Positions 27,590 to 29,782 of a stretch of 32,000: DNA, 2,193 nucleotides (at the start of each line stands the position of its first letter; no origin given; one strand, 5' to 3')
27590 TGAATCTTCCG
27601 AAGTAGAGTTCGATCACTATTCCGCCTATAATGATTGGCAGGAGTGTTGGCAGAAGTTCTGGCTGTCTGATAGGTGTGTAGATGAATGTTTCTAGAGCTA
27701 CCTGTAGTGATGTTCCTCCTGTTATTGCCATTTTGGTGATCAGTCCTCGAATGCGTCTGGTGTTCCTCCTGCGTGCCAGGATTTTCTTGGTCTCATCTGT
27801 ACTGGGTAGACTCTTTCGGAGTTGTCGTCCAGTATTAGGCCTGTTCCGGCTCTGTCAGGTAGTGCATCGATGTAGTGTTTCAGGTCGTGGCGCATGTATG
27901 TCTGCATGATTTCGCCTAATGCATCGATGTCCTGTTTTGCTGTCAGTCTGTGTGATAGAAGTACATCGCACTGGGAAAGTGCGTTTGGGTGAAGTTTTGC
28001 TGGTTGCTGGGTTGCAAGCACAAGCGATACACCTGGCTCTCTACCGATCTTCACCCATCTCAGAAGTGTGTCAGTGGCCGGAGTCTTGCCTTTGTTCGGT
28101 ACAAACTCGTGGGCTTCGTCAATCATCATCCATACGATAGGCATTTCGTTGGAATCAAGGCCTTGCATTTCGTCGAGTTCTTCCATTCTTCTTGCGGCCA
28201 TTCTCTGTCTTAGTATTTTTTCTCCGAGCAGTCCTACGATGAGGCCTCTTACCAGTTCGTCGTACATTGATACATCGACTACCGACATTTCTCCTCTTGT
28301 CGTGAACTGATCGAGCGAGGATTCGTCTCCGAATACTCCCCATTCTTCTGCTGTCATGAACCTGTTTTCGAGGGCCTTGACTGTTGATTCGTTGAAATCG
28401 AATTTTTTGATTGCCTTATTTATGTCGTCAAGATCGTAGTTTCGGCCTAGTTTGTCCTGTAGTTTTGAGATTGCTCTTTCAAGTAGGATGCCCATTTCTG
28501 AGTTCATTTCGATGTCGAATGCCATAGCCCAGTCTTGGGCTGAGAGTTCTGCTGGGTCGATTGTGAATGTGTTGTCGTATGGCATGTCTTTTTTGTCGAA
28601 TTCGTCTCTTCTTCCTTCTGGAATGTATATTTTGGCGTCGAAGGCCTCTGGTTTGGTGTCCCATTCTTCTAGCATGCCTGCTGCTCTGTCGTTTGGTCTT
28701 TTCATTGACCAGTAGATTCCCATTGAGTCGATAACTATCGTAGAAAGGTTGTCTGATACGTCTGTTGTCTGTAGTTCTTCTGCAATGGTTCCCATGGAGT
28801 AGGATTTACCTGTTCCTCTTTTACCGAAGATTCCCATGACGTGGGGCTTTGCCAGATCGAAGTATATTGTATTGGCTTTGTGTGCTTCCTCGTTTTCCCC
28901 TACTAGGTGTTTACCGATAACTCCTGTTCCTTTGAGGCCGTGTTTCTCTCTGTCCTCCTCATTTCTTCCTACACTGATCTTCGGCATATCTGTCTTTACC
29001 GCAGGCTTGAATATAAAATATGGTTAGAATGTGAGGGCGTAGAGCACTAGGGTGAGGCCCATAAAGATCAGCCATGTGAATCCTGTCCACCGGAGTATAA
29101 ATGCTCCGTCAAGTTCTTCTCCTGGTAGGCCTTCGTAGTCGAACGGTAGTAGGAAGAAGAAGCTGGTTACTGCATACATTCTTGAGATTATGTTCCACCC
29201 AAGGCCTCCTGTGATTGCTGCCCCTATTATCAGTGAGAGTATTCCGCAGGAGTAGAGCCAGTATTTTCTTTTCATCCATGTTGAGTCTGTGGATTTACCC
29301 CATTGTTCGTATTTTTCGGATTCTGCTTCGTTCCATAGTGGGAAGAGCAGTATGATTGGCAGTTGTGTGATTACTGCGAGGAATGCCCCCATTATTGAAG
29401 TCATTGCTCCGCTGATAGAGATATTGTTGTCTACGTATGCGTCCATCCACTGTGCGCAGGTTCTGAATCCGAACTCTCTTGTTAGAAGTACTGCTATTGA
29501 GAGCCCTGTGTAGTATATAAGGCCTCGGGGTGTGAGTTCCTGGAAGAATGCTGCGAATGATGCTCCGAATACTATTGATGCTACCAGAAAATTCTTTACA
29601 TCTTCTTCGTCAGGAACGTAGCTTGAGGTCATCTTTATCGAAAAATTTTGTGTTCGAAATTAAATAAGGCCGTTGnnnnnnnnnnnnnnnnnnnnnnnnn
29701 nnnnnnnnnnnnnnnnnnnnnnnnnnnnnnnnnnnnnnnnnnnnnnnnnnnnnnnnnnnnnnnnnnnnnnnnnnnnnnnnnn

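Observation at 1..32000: Palindromic hexamer AGGCCT is roughly 10-fold over-represented, in all codon phases and in spacers, often at gene boundaries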

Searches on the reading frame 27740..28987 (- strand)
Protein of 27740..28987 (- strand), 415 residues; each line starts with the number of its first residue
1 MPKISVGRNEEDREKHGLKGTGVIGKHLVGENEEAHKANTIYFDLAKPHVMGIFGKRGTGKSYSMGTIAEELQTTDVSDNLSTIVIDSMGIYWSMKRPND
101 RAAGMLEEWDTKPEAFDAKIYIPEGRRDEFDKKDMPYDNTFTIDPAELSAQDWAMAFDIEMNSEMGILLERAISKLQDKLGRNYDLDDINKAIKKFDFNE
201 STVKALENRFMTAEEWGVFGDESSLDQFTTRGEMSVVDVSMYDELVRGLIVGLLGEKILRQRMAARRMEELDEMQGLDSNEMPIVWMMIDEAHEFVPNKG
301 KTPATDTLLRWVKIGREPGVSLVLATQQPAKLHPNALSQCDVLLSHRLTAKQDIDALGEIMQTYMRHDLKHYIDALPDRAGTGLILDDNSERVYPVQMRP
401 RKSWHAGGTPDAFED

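Call 15: search_protein_families(library=pfam, proteins=[window:27740-28987:-], max_evalue=0.01)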
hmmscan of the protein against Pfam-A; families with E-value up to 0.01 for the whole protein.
window:27740-28987:- (415 aa): 4 families
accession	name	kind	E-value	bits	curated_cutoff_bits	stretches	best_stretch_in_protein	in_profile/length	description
PF01935.23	DUF87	-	1e-12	49.1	23.2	1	40-254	13-216/220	Helicase HerA, central domain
PF05872.18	HerA_C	-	2.3e-05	23.7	22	1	280-374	254-349/502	Helicase HerA-like C-terminal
PF00004.35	AAA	-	3.6e-05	24.7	21.2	0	283-343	58-126/131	ATPase family associated with various cellular activities (AAA)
PF13401.12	AAA_22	-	0.0016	19.2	27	0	52-82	9-35/130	AAA domain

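Call 78: search_protein_families(library=ncbifam, proteins=[window:27740-28987:-], max_evalue=0.01)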
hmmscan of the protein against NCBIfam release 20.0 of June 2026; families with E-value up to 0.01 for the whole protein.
window:27740-28987:- (415 aa): 9 families
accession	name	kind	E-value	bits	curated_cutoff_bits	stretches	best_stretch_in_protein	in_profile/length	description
NF042944.1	HerA_antiphage_2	equivalog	3.8e-12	45.8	850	1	231-358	376-505/576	anti-phage-associated helicase HerA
NF042943.1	HerA_antiphage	equivalog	2.5e-09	36.3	800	1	287-370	437-524/566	anti-phage-associated helicase HerA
NF040937.1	HerA_Thermprot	equivalog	1e-07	30.8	800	1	231-340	306-406/487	DNA double-strand break repair helicase HerA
NF040819.1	helicase_HerA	equivalog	2.7e-07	29.5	970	1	231-355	333-474/561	DNA double-strand break repair helicase HerA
TIGR03924.1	T7SS_EccC_a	equivalog_domain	0.00024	20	509.15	0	275-351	555-626/673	type VII secretion protein EccCa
NF053655.1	CedD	equivalog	0.00024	19.9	600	0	51-93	224-262/527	DNA-translocating ATPase CedD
TIGR03928.1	T7_EssCb_Firm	equivalog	0.00034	18.3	778.4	0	278-330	574-624/1296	type VII secretion protein EssC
NF045975.1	VirB4_plasma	equivalog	0.00038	18.3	590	0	284-330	760-805/894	Mbov_0397 family ICE element conjugal transfer ATPase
TIGR03925.1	T7SS_EccC_b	equivalog_domain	0.0025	16.2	346.55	0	32-88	347-401/564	type VII secretion protein EccCb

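Call 79: search_solved_structures(query=window:27740-28987:-, max_evalue=0.01)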
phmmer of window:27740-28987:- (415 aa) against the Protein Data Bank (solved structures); distinct sequences matched with E-value up to 0.01: 11.
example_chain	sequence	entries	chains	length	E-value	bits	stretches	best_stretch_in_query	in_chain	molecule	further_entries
8xau_A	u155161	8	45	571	1.1e-07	34.5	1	233-388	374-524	ATP-binding protein | HerA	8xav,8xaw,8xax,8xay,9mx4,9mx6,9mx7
9x1l_A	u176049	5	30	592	7.5e-07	31.7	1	271-351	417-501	DNA helicase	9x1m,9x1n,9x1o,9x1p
9c1m_M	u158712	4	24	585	9.4e-07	31.4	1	229-362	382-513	ATP-binding protein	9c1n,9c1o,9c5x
8wiv_A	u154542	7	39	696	2.5e-06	30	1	279-361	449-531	Helicase HerA central domain-containing protein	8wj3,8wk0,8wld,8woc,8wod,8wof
8ziq_M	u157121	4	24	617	1.1e-05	28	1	228-353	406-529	HerA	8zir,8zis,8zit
8j4u_M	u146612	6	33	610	3e-05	26.5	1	283-377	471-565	Nucleoside triphosphate hydrolase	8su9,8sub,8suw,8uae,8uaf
2nzt_A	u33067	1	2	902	0.00016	24.1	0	201-243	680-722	Hexokinase-2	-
5hg1_A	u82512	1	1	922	0.00017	24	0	201-243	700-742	Hexokinase-2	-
5hex_A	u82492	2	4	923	0.00017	24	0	201-243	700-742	Hexokinase-2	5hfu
4d2i_A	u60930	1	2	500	0.0014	21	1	223-341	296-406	HERA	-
8yho_A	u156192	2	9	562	0.0026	20.1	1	284-359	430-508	DUF87 domain-containing protein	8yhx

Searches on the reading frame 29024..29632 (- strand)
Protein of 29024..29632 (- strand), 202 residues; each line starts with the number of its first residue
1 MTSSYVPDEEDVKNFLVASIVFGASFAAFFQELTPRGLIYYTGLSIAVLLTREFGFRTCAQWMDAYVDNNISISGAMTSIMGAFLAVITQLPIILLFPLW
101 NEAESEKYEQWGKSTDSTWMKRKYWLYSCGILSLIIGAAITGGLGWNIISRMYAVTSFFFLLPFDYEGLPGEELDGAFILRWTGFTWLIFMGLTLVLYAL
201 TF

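Call 15: search_protein_families(library=pfam, proteins=[window:29024-29632:-], max_evalue=0.01)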
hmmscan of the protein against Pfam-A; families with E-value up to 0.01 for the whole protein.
window:29024-29632:- (202 aa): 0 families

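Call 68: find_encoding_contigs(protein=window:29024-29632:-, flank=10000, max_places=4)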
Protein window:29024-29632:- (202 aa): 1 contig read that carries it; 1 place shown.
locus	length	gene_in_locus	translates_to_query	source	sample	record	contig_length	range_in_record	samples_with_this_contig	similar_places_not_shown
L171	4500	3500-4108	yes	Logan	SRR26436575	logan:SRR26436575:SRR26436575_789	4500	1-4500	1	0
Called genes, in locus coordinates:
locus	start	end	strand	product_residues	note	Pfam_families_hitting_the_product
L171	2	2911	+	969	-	?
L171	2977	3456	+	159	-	-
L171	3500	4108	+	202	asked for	-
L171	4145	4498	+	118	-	?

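Call 78: search_protein_families(library=ncbifam, proteins=[window:29024-29632:-], max_evalue=0.01)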
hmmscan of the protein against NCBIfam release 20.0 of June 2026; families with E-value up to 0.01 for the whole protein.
window:29024-29632:- (202 aa): 0 families
